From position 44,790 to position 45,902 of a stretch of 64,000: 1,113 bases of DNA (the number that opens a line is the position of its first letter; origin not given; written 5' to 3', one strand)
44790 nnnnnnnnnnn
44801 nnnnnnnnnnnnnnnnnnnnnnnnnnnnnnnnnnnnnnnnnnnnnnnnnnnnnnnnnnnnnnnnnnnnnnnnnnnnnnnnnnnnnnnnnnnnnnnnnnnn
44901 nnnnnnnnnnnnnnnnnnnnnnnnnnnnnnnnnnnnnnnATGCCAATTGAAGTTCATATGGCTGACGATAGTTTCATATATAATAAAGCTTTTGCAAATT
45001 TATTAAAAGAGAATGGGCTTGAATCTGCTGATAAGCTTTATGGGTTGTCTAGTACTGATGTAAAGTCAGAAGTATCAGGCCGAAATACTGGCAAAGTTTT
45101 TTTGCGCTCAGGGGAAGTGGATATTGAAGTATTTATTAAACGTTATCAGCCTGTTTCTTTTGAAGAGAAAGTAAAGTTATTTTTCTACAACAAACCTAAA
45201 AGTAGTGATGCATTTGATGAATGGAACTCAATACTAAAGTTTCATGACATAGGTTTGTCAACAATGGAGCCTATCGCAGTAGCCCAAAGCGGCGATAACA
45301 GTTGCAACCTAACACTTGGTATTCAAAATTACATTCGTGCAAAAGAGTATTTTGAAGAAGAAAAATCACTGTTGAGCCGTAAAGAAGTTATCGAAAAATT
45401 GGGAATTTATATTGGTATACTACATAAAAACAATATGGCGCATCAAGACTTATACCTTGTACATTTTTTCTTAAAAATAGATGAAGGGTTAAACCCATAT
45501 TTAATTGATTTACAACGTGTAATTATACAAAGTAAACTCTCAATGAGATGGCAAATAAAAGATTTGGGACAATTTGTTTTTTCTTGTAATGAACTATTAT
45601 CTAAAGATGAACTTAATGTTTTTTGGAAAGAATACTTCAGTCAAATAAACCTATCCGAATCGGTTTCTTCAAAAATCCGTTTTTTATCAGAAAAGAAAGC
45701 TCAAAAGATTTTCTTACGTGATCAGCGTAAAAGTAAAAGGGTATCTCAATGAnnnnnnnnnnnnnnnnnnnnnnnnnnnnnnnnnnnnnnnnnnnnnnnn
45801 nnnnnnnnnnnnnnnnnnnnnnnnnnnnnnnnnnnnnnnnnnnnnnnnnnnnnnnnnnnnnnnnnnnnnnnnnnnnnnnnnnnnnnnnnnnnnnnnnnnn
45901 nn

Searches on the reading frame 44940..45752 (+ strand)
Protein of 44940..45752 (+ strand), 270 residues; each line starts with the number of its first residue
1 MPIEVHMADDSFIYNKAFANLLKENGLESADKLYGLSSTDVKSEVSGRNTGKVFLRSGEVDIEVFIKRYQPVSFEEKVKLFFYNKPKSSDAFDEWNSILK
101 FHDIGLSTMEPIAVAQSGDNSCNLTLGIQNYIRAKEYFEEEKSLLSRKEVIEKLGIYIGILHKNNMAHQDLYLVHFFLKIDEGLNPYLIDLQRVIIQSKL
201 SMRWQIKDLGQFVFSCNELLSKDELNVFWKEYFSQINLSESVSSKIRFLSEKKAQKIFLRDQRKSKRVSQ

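Call 74: search_protein_families(library=pfam, proteins=[window:44940-45752:+], max_evalue=0.00001)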
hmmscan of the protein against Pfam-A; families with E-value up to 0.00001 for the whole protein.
window:44940-45752:+ (270 aa): 1 family
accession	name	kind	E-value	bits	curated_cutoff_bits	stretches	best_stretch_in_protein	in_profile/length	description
PF06293.20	Kdo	-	5.4e-15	55.8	21.3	1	88-229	55-204/207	Lipopolysaccharide kinase (Kdo/WaaP) family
